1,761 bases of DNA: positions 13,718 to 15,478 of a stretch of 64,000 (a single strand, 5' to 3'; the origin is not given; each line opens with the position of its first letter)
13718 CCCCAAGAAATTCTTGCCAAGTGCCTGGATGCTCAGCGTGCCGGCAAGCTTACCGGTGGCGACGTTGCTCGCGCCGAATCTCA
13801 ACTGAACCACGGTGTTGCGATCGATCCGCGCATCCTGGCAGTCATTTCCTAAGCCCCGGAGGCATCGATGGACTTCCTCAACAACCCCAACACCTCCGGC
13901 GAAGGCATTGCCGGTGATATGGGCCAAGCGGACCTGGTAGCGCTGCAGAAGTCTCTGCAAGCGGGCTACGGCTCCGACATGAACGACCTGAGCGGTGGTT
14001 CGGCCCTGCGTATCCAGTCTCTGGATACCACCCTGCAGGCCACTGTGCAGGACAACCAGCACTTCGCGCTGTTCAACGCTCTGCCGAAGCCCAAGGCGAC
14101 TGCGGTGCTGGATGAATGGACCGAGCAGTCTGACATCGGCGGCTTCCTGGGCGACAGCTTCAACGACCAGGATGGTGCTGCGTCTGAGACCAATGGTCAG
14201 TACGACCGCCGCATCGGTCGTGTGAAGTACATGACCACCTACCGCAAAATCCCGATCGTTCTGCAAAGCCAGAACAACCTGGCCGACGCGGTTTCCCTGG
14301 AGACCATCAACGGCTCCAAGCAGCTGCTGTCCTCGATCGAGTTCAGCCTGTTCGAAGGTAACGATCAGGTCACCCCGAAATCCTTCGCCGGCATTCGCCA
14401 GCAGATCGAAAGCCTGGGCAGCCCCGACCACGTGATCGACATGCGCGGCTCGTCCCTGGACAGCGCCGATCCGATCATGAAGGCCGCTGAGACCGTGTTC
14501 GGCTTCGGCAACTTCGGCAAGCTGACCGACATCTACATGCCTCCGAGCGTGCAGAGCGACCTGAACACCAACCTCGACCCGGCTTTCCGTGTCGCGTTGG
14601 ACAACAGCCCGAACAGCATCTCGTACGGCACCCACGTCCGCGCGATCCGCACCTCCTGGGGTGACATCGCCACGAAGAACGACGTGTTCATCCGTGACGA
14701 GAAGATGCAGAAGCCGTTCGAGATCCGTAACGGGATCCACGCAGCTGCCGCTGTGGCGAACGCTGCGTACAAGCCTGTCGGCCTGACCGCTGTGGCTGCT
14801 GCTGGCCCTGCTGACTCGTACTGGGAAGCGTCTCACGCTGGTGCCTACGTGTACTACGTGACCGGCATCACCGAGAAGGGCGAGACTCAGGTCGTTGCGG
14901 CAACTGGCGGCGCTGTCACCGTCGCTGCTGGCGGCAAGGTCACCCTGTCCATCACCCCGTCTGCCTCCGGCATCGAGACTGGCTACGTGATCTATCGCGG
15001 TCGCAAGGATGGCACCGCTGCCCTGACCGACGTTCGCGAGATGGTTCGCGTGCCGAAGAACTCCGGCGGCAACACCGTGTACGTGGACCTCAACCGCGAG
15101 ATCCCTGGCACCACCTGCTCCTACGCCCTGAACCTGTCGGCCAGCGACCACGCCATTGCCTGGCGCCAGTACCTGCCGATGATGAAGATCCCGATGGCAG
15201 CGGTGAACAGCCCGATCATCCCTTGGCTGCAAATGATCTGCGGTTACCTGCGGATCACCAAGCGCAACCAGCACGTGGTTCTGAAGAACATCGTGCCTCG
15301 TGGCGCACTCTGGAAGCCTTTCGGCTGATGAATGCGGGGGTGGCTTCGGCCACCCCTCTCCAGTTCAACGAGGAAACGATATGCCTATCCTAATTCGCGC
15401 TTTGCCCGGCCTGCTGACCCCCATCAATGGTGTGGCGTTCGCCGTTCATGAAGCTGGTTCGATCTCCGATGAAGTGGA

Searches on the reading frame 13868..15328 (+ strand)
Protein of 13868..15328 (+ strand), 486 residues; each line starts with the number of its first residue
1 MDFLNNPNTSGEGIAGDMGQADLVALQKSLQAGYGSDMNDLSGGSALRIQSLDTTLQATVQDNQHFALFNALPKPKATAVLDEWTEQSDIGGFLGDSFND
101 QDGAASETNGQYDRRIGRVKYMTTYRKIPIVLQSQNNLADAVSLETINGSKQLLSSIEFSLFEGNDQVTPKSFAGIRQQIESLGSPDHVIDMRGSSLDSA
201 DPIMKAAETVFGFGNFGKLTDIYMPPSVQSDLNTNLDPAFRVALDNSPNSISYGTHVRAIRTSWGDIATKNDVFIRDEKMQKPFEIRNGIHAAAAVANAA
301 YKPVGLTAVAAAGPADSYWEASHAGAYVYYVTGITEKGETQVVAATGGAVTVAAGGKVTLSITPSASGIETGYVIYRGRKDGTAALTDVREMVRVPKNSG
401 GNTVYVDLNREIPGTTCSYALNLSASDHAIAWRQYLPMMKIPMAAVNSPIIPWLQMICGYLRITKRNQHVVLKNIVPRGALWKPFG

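Call 7: search_protein_families(library=pfam, proteins=[window:13868-15328:+], max_evalue=0.01)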
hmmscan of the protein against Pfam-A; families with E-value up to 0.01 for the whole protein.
window:13868-15328:+ (486 aa): 0 families

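Call 8: search_protein_families(library=phrogs, proteins=[window:13868-15328:+], max_evalue=0.001)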
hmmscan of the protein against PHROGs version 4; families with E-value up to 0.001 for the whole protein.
window:13868-15328:+ (486 aa): 1 family
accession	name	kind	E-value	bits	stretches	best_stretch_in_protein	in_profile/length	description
phrog_752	-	head and packaging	1.8e-79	268.9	1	21-477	16-470/475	major head protein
